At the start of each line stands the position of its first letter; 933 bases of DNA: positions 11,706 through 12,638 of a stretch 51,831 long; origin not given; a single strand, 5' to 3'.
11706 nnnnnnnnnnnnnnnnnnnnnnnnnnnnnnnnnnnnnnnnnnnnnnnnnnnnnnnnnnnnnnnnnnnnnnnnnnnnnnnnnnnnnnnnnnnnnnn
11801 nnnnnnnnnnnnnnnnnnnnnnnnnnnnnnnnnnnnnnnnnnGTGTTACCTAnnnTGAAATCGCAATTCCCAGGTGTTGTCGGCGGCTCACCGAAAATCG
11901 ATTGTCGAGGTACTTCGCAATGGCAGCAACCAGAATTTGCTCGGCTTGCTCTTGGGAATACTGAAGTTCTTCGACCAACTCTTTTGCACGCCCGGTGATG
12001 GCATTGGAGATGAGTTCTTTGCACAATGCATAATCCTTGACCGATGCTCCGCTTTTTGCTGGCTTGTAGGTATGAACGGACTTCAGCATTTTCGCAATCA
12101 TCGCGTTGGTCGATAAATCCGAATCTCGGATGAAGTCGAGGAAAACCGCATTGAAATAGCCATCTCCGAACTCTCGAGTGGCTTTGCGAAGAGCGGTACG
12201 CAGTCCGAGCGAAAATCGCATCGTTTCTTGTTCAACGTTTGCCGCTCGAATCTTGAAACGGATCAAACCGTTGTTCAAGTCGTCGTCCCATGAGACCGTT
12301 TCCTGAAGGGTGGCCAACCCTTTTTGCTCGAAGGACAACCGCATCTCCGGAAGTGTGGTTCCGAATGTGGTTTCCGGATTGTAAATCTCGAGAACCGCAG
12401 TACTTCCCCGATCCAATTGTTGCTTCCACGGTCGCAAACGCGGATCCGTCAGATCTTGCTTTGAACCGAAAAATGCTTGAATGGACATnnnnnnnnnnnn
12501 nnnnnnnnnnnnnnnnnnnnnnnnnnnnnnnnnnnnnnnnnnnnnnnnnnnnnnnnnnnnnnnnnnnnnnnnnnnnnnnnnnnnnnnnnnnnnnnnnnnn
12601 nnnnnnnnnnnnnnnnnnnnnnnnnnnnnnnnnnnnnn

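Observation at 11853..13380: A/T-richer two-gene islet: stand-alone PNP/MTAN-fold nucleosidase with intact catalytic motifs plus an unrecognisable partner (candidate nucleotide-depleting effector module)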

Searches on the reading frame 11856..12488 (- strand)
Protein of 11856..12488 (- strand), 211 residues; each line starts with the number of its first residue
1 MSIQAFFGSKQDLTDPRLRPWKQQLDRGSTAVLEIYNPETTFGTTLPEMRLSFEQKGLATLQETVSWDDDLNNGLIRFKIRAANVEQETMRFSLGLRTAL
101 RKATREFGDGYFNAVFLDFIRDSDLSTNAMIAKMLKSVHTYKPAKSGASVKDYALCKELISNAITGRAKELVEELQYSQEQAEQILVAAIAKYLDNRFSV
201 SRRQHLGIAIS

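Call 6: search_protein_families(library=pfam, proteins=[window:11856-12488:-], max_evalue=1)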
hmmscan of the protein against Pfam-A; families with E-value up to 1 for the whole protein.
window:11856-12488:- (211 aa): 0 families

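Call 7: search_protein_families(library=padloc, proteins=[window:11856-12488:-], max_evalue=1)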
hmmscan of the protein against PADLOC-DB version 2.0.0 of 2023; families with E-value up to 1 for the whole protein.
window:11856-12488:- (211 aa): 1 family
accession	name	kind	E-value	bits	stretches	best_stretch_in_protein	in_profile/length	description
PDLC03001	gop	-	0.034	12.4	1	118-195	21-102/126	-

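Call 8: search_protein_families(library=ncbifam, proteins=[window:11856-12488:-], max_evalue=1)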
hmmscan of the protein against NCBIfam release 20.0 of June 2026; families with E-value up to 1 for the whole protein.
window:11856-12488:- (211 aa): 2 families
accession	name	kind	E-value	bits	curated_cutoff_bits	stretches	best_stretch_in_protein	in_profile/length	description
NF003828.1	PRK05416.1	equivalog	0.034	13.7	244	1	130-205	30-103/278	RNase adapter RapZ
NF010302.0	PRK13740.1-3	equivalog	0.087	13.1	147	1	64-124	15-69/75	conjugal transfer relaxosome protein TraY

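Call 9: find_homologous_proteins(query=window:11856-12488:-, max_evalue=0.001)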
Query window:11856-12488:- (211 aa): 54 proteins with E <= 0.001 among 338 candidates.
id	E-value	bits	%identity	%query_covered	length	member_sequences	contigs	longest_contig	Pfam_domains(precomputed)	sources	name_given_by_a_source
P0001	7.0e-132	455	100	100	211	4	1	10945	-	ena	-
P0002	1.7e-62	229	54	96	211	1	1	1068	-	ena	-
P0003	2.7e-59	218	53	98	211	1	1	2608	-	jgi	jgi:hypothetical protein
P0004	4.6e-59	217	49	98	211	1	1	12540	-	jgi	jgi:hypothetical protein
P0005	1.3e-58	216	52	98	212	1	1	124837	-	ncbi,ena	-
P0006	1.9e-58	215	52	96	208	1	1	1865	-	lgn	-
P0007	2.1e-58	215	51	99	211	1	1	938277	-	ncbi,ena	-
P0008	2.3e-58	215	53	98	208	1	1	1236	-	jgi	jgi:hypothetical protein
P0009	2.9e-58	215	55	96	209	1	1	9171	-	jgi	jgi:hypothetical protein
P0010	1.0e-57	213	50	98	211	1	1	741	-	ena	-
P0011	1.1e-57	213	55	96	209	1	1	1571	-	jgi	jgi:hypothetical protein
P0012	2.9e-57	211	50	98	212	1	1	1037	-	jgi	jgi:hypothetical protein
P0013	3.9e-57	211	50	98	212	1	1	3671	-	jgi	jgi:hypothetical protein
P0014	7.7e-57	210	50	98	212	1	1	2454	-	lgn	-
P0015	7.9e-57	210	51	96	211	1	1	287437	-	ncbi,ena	-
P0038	1.5e-52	196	46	98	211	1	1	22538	-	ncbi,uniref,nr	ncbi:hypothetical protein [Aquisphaera insulae]|uniref:hypothetical protein n=1 Tax=Aquisphaera insu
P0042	1.1e-51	193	49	98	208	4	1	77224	-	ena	-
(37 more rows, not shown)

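Call 12: find_encoding_contigs(protein=P0007, flank=8000, max_places=2)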
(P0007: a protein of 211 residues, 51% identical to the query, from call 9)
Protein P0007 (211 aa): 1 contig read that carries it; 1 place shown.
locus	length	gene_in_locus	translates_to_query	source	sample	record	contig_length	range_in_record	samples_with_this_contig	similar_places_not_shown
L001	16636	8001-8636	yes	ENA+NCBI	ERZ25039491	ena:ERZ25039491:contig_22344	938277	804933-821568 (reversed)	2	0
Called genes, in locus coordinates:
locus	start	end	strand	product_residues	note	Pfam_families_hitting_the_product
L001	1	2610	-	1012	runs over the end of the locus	PF00069:Pkinase, PF07714:PK_Tyr_Ser-Thr, PF07622:DUF1583, PF24758:LRR_At5g56370 (faint), PF12799:LRR_4 (faint), PF23598:LRR_14 (faint), PF13516:LRR_6 (faint)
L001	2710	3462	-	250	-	-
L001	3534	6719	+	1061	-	PF00069:Pkinase, PF07714:PK_Tyr_Ser-Thr, PF23381:Beta-prop_IFT122_1st, PF24796:WDR55, PF24814:WD40_Prp19, PF25172:Beta-prop_WDR3_2nd, PF25173:Beta-prop_WDR3_1st, PF25175:Beta-prop_WDR5, +135 more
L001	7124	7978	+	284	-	PF01048:PNP_UDP_1 (faint)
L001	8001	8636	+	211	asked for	-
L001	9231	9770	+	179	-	-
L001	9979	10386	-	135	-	-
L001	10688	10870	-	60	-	-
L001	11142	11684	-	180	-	-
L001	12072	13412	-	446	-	-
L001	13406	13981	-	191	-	-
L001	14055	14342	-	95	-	PF02452:PemK_toxin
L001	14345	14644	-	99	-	-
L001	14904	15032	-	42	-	-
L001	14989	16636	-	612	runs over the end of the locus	-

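Call 13: find_encoding_contigs(protein=P0015, flank=8000, max_places=2)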
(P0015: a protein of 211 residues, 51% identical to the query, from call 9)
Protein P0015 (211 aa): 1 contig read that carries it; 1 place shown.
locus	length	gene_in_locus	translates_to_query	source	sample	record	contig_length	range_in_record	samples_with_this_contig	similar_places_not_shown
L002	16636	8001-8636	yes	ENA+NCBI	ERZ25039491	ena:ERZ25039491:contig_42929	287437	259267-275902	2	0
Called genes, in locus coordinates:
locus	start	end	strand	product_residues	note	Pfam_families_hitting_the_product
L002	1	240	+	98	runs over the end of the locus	-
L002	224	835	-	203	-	-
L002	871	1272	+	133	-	PF02866:Ldh_1_C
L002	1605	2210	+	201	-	-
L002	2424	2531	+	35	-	-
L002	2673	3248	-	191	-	PF17820:PDZ_6 (weak), PF01790:LGT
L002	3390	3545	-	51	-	PF01790:LGT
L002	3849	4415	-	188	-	PF17863:AAA_lid_2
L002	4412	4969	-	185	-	PF20030:bpMoxR, PF07726:AAA_3, PF07728:AAA_5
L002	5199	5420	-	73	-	-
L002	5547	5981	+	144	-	PF03328:HpcH_HpaI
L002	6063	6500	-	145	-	-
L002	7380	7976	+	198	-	PF01048:PNP_UDP_1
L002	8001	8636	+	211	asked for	-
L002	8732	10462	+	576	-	PF13026:DUF3887, PF06500:FrsA-like (weak), PF02129:Peptidase_S15, PF00561:Abhydrolase_1 (weak), PF12697:Abhydrolase_6, PF00326:Peptidase_S9 (faint), PF12146:Hydrolase_4, PF08840:BAAT_C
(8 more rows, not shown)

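Call 14: find_encoding_contigs(protein=P0005, flank=8000, max_places=2)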
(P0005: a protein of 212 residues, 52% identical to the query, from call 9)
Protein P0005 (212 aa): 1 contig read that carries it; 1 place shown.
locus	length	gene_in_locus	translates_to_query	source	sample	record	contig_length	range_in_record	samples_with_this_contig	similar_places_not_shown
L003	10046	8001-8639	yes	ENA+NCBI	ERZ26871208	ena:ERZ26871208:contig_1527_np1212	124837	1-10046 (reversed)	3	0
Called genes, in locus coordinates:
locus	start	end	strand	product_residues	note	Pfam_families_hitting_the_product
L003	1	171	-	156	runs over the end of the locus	PF01152:Bac_globin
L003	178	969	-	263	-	PF00903:Glyoxalase, PF18029:Glyoxalase_6 (weak), PF22677:Ble-like_N (faint), PF00903:Glyoxalase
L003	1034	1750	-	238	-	PF07394:DUF1501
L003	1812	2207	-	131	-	PF07394:DUF1501 (weak)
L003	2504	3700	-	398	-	PF07394:DUF1501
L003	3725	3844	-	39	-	-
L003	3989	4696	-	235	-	PF07350:Gig2-like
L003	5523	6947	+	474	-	PF01011:PQQ (faint), PF13360:PQQ_2, PF13570:Beta-prop_ACSF4 (faint), PF00036:EF-hand_1 (faint), PF13202:EF-hand_5 (faint), PF13360:PQQ_2 (weak)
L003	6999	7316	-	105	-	-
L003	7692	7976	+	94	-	-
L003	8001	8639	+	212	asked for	-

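Call 15: find_encoding_contigs(protein=P0042, flank=8000, max_places=2)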
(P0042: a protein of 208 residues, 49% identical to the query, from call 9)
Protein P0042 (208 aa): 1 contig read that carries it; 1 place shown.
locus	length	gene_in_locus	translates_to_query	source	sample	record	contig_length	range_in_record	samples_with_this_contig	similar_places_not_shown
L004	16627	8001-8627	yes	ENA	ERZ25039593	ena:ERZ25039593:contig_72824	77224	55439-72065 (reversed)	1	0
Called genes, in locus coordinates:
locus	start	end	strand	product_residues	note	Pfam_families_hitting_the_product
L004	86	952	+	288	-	PF01555:N6_N4_Mtase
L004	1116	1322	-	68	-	-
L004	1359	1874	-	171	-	-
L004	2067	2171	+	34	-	-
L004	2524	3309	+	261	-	PF16114:Citrate_bind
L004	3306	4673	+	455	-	PF02629:CoA_binding, PF00549:Ligase_CoA, PF13607:Succ_CoA_lig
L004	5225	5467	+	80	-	PF00285:Citrate_synt (weak)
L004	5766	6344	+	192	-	-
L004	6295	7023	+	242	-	PF03781:FGE-sulfatase, PF00404:Dockerin_1 (weak)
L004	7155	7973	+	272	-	PF01048:PNP_UDP_1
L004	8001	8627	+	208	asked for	-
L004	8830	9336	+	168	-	-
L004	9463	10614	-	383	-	PF01906:YbjQ_1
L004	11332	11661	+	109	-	-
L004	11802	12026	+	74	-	-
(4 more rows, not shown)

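Call 16: find_encoding_contigs(protein=P0038, flank=8000, max_places=2)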
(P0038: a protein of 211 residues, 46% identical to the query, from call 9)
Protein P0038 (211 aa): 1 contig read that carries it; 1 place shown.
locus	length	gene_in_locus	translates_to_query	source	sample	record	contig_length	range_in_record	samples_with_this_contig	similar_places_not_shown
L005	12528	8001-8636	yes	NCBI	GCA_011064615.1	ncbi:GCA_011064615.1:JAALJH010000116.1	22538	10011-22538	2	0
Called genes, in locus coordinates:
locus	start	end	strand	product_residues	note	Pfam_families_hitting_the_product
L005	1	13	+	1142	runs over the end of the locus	PF17128:DUF5107, PF07719:TPR_2 (faint), PF13414:TPR_11 (faint), PF13431:TPR_17 (faint), PF13432:TPR_16 (faint)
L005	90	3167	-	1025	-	PF02449:Glyco_hydro_42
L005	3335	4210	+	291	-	PF00248:Aldo_ket_red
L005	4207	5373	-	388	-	PF00266:Aminotran_5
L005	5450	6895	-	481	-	PF08740:BCS1_N, PF00004:AAA, PF25426:AAA_lid_BCS1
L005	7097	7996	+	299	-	PF01048:PNP_UDP_1 (weak)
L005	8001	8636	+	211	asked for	-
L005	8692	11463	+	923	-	PF12419:DUF3670, PF00176:SNF2-rel_dom, PF00271:Helicase_C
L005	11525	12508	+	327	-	-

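Call 20: search_solved_structures(query=A1, max_evalue=10)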
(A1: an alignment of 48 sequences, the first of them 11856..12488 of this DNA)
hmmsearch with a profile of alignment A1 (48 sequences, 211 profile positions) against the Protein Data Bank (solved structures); distinct sequences matched with E-value up to 10: 0.

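Call 26: predict_structure(alignment_id=A1)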
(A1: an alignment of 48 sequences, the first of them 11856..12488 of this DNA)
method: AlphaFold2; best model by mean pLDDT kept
length: 211 residues; sequences in the alignment: 48
mean_pLDDT: 87.1   pTM: 0.83
mean pLDDT of the five models: 87.1, 86.5, 86.3, 85.7, 85.6
residues with pLDDT >= 90: 136; 70-90: 52; 50-70: 12; < 50: 11
segments of 3 or more residues with pLDDT < 50: 1-6, 8-11
pLDDT, mean of each block of 10 residues (from residue 1): 47 74 91 86 74 90 92 94 96 96 94 95 90 87 78 94 96 96 96 92 76 50
secondary structure, 60 per line:
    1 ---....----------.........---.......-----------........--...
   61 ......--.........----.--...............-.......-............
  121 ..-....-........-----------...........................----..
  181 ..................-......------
elements in order: H4-7 H18-26 E30-36 E48-55 E58-66 H69-77 H85-99 H101-107 H109-122 H124-127 H129-136 H148-174 H179-198 H200-205

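Call 27: search_protein_representatives(alignment_id=A1)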
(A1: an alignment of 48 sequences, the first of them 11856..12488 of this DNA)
Query: 48 sequences, 211 profile positions. Proteins with E-value up to 0.001 (for the whole library): 372; up to 1e-10: 295; up to 1e-30: 118. The best 150 are listed.
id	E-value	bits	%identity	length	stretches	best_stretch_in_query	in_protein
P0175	2.0e-91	321.7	-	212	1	4-211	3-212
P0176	1.1e-89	316.0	-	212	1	1-211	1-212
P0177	3.1e-80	285.1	-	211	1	1-211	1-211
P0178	1.9e-73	263.0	-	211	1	1-211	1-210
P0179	5.7e-71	254.9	-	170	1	1-168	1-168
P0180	4.8e-67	242.1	-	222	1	1-207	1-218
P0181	6.7e-67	241.6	-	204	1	1-211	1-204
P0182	1.7e-65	236.9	-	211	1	1-211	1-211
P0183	7.3e-65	234.9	-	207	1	1-211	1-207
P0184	1.7e-63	230.4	-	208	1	1-211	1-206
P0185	7.6e-62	225.0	-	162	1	51-211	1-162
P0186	1.7e-59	217.4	-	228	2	66-210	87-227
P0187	4.4e-58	212.7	-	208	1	3-211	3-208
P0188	2.8e-56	206.9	-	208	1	1-211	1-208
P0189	7.5e-56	205.5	-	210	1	1-210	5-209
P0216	2.6e-42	161.2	-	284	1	1-210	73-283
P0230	1.8e-39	151.9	-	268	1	3-210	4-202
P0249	7.8e-37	143.3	-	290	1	1-210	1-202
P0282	2.2e-32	128.8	-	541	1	1-204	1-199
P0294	1.2e-30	123.1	-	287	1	1-210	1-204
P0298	6.2e-30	120.8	-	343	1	11-208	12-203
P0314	4.1e-28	114.8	-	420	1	10-208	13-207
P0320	3.2e-27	111.9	-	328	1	7-208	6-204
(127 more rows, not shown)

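Call 31: fold_search(model_id=the predicted structure, library=pdb)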
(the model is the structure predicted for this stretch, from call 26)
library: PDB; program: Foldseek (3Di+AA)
matches with E <= 10: 450; with E <= 0.001: 0
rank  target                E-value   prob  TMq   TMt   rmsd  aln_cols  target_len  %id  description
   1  8wrs_A                3.2e-02  0.15  0.14  0.06  20.7       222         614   14  Cryo-EM structure of Cas12-1 with 5 nt complementary heteroduplex (released 2025-04-16)
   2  8iew_A                1.1e-01  0.18  0.18  0.11  15.9       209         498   13  Cas005-crRNA-DNA complex (released 2024-02-28)
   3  8wrp_A                1.1e-01  0.10  0.15  0.07  20.8       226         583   12  Cryo-EM structure of Cas12-1 with 20 nt complementary heteroduplex (released 2025-04-16)
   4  7lys_A                2.1e-01  0.08  0.14  0.06  20.9       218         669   13  Cryo-EM structure of CasPhi-2 (Cas12j) bound to crRNA and DNA (released 2021-08-04)
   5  8wrq_A                2.4e-01  0.08  0.14  0.07  20.9       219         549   12  Cryo-EM structure of Cas12-1 with 14 nt complementary heteroduplex (released 2025-04-16)
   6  7lyt_A                2.6e-01  0.08  0.14  0.06  21.1       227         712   11  Cryo-EM structure of CasPhi-2 (Cas12j) bound to crRNA and Phosphorothioate-DNA (released 2021-08-04)
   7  2flo_B                3.1e-01  0.11  0.16  0.09  20.2       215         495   11  Crystal structure of exopolyphosphatase (PPX) from E. coli O157:H7 (released 2006-06-06)
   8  9rmm_D                4.9e-01  0.10  0.17  0.10  29.8       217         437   13  Crystal structure of outer membrane SilC (released 2025-07-23)
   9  7epq_B                5.4e-01  0.11  0.15  0.11  18.1       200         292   11  Crystal structure of exopolyphosphatase (PPX) from Porphyromonas gingivalis in complex with sulfate and magnesium ions (released 2022-05-11)
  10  1u6z_B                5.4e-01  0.08  0.15  0.08  20.3       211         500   11  Structure of an E. coli Exopolyphosphatase: Insight into the processive hydrolysis of polyphosphate and its regulation (released 2005-12-06)
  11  3lw8_E                5.4e-01  0.07  0.14  0.16  16.2       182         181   11  Shigella IpgB2 in complex with human RhoA, GDP and Mg2+ (complex A) (released 2010-03-31)
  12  9rmm_F                5.7e-01  0.08  0.17  0.10  29.6       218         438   13  Crystal structure of outer membrane SilC (released 2025-07-23)
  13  3dfy_F                6.0e-01  0.11  0.19  0.13  20.2       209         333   12  Crystal structure of apo dipeptide epimerase from Thermotoga maritima (released 2008-11-25)
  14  3ly7                  6.0e-01  0.10  0.19  0.14  14.5       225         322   12  Crystal structure of the periplasmic domain of CadC (released 2011-02-09)
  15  6n5y                  6.7e-01  0.09  0.14  0.17  20.8       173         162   10  Crystal structure of the SNX5 PX domain in complex with the CI-MPR (space group P212121 - Form 1) (released 2019-09-18)
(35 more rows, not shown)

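Call 32: fold_search(model_id=the predicted structure, library=viral)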
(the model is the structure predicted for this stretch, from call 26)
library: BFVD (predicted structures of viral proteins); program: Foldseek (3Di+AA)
matches with E <= 10: 886; with E <= 0.001: 0
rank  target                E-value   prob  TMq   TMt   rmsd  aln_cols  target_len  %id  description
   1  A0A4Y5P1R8            1.2e-02  0.28  0.14  0.04  31.5       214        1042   11  Putative EPS-depolymerase [Pantoea phage vB_PagS_AAS21]
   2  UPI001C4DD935         1.0e-01  0.13  0.15  0.06  19.9       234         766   10  (no name look-up for this kind of identifier)
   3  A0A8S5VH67            1.2e-01  0.18  0.19  0.17  20.1       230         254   11  Uncharacterized protein [Myoviridae sp. ctkfK18]
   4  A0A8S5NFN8            1.2e-01  0.11  0.13  0.17  16.2       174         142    9  Uncharacterized protein [Siphoviridae sp. ctNDP2]
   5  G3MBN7                2.0e-01  0.14  0.15  0.20  15.4       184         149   12  Gp171 [Bacillus phage G]
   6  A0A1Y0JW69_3          2.1e-01  0.35  0.18  0.05  14.2       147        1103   12  (no name in the UniProt tables at hand)
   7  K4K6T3                2.6e-01  0.21  0.19  0.24  20.4       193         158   13  Uncharacterized protein [Caulobacter phage CcrColossus]
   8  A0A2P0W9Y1            2.7e-01  0.77  0.16  0.23   7.0        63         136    6  Uncharacterized protein [Enterobacter phage Ec_L1]
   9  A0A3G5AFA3            3.1e-01  0.21  0.19  0.28  21.2       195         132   11  Uncharacterized protein [Solivirus sp.]
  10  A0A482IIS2            4.1e-01  0.08  0.15  0.12  17.1       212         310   10  (no name in the UniProt tables at hand)
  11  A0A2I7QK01            4.1e-01  0.08  0.14  0.08  20.3       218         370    9  (no name in the UniProt tables at hand)
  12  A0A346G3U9            4.3e-01  0.09  0.15  0.17  15.7       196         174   12  (no name in the UniProt tables at hand)
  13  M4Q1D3                4.5e-01  0.07  0.13  0.13  21.8       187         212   11  (no name in the UniProt tables at hand)
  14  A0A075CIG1            4.8e-01  0.11  0.19  0.14  21.2       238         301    9  Leukocyte surface antigen CD47 [Goatpox virus FZ]
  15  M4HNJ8                5.0e-01  0.63  0.17  0.24  16.4        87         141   18  Uncharacterized protein [Bacillus phage vB_BceM_Bc431v3]
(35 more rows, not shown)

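Call 33: search_protein_families(library=phrogs, proteins=[window:11856-12488:-], max_evalue=1)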
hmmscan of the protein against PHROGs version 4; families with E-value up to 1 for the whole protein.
window:11856-12488:- (211 aa): 1 family
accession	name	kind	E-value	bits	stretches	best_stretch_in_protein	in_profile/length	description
phrog_30776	-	unknown function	0.34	12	0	168-200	13-45/68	-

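Call 35: search_protein_families(library=pfam, proteins=[P0282, P0314, P0298, P0320, P0249, P0294, P0230, P0216], max_evalue=0.01)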
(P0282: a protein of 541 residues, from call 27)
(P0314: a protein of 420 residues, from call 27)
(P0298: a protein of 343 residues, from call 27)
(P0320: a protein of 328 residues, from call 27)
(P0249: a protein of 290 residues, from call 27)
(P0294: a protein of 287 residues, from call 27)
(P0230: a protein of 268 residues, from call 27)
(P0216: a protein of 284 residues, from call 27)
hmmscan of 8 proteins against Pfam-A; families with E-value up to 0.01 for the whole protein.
P0282 (541 aa): 0 families

P0314 (420 aa): 0 families

P0298 (343 aa): 0 families

P0320 (328 aa): 0 families

P0249 (290 aa): 0 families

P0294 (287 aa): 0 families

P0230 (268 aa): 0 families

P0216 (284 aa): 0 families

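Call 62: find_related_loci(query=A1, collection=viral_contigs, flank=6000)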
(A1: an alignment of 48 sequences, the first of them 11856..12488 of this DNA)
Query A1 (211 aa) in viral_contigs; peptide patterns used: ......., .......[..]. (x = any residue, [..] = any of these).
21 stretches matched a pattern, but none encodes a relative of the query by tblastn (E <= 1e-3).

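Call 64: find_related_loci(query=A1, collection=metagenome_contigs, flank=5000)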
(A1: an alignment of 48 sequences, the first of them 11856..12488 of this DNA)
Query A1 (211 aa) in metagenome_contigs; peptide patterns used: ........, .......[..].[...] (x = any residue, [..] = any of these).
93 stretches matched a pattern; 29 encode a relative of the query (tblastn E <= 1e-3); 29 distinct loci.
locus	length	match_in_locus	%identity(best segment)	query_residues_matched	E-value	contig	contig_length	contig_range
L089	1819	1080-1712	100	1-211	2e-155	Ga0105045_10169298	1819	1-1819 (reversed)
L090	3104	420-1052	100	1-211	9e-150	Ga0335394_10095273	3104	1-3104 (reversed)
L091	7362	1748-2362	53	6-208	2e-71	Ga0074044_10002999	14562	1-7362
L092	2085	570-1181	50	6-208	8e-68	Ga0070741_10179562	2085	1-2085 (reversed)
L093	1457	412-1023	51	2-208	7e-69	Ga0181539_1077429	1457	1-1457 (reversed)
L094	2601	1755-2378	46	2-208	2e-65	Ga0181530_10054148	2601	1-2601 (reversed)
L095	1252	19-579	53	16-201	1e-66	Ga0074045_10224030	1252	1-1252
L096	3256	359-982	46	2-208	6e-62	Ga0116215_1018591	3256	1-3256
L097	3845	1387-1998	49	2-207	7e-62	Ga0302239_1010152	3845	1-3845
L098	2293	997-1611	47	2-208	3e-62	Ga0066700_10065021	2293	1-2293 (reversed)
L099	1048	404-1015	47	6-208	7e-66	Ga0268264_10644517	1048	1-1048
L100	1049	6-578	48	21-208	5e-65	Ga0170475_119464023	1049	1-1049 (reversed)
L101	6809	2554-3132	47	13-208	3e-59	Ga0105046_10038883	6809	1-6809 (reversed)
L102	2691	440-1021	49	16-208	7e-56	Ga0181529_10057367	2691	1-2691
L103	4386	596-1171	45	16-208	1e-54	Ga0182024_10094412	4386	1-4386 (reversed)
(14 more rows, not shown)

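Call 68: search_protein_families(library=pfam, alignment_id=A3, max_evalue=1)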
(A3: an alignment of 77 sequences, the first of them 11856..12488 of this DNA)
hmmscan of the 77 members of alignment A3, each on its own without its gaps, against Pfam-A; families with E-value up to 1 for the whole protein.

A. member 1, window:11856-12488:- (211 aa): 0 families

B. families by the number of members that match (of 77 scanned): 42 families (the first 25 are shown)
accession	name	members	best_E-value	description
PF07499.19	RuvA_C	3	0.062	RuvA, C-terminal domain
PF11372.14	DUF3173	2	0.048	Domain of unknown function (DUF3173)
PF15605.11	Ntox28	2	0.13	Bacterial toxin 28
PF21845.1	DUF6904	1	0.0051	Domain of unknown function (DUF6904)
PF22935.1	RM44_endonuclase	1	0.0064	Large ribosomal subunit protein mL44, endonuclease domain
PF22181.1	TarS_linker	1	0.0089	Glycosyl transferase TarS linker domain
PF23285.1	DUF7078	1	0.016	Domain of unknown function (DUF7078)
PF02086.21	MethyltransfD12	1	0.019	D12 class N6 adenine-specific DNA methyltransferase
PF04545.22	Sigma70_r4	1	0.022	Sigma-70, region 4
PF18105.7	PGM1_C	1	0.022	PGM1 C-terminal domain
PF13010.11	pRN1_helical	1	0.023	Primase helical domain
PF05168.19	HEPN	1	0.025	HEPN domain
PF12930.12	DUF3836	1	0.026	Family of unknown function (DUF3836)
PF20423.3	AceK_regulatory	1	0.029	Isocitrate dehydrogenase kinase/phosphatase (AceK), regulatory domain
PF23203.1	KIF21A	1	0.032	KIF21A-like domain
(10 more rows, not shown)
